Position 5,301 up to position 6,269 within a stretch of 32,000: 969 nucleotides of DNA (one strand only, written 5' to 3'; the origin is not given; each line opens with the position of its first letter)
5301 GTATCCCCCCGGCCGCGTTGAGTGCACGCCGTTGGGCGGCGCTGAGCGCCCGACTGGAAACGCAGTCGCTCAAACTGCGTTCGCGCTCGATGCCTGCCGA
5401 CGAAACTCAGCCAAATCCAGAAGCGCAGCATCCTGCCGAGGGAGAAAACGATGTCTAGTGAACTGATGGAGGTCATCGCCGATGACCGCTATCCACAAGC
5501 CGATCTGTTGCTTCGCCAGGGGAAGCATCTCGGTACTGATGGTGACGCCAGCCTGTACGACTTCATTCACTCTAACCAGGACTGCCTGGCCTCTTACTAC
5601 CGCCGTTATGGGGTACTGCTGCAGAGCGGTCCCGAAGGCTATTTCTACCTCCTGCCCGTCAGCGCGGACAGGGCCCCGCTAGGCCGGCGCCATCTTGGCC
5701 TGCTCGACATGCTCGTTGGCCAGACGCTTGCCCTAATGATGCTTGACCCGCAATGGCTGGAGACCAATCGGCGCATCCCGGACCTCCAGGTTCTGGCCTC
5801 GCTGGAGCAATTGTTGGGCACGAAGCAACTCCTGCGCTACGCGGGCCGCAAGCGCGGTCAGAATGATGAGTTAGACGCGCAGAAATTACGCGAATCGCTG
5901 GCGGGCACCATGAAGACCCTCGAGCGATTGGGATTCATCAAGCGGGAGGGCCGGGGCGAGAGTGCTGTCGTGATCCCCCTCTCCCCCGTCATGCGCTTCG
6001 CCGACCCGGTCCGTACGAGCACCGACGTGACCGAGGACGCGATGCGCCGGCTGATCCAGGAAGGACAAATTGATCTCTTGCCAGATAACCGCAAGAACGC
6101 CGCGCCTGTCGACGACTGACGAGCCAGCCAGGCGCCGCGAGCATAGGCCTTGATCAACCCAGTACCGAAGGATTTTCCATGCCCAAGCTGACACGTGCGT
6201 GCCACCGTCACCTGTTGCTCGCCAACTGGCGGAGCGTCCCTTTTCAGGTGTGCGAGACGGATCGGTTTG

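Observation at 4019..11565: MukFEB-type condensin operon wired to a JetD/MksG Toprim protein: a Wadjet-class system that is unusually close to true MukBEF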

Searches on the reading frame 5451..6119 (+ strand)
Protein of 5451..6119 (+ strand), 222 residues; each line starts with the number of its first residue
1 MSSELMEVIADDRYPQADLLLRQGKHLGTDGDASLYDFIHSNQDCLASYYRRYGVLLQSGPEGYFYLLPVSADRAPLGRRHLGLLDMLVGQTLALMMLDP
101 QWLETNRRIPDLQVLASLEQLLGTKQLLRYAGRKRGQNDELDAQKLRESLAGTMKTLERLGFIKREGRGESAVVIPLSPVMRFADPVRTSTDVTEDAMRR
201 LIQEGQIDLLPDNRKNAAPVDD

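Call 3: search_protein_families(library=pfam, proteins=[window:5451-6119:+], max_evalue=0.01)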
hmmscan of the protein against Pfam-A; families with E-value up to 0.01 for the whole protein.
window:5451-6119:+ (222 aa): 2 families
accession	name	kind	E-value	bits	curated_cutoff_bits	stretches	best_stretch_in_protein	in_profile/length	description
PF04288.19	MukE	-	4.9e-31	107.8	25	1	1-215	1-209/229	MukE-like family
PF21980.2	MksE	-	1.2e-25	91.3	27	1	15-188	4-163/163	Condensin complex protein MksE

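Call 4: search_protein_families(library=padloc, proteins=[window:5451-6119:+], max_evalue=0.01)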
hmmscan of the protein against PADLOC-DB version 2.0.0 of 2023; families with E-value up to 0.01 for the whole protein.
window:5451-6119:+ (222 aa): 0 families

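Call 5: search_protein_families(library=ncbifam, proteins=[window:5451-6119:+], max_evalue=0.01)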
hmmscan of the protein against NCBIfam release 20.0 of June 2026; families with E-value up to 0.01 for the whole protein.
window:5451-6119:+ (222 aa): 1 family
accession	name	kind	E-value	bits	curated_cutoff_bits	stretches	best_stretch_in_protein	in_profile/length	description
NF003602.1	PRK05256.1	equivalog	8e-32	110.1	250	1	1-207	8-208/216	chromosome partition protein MukE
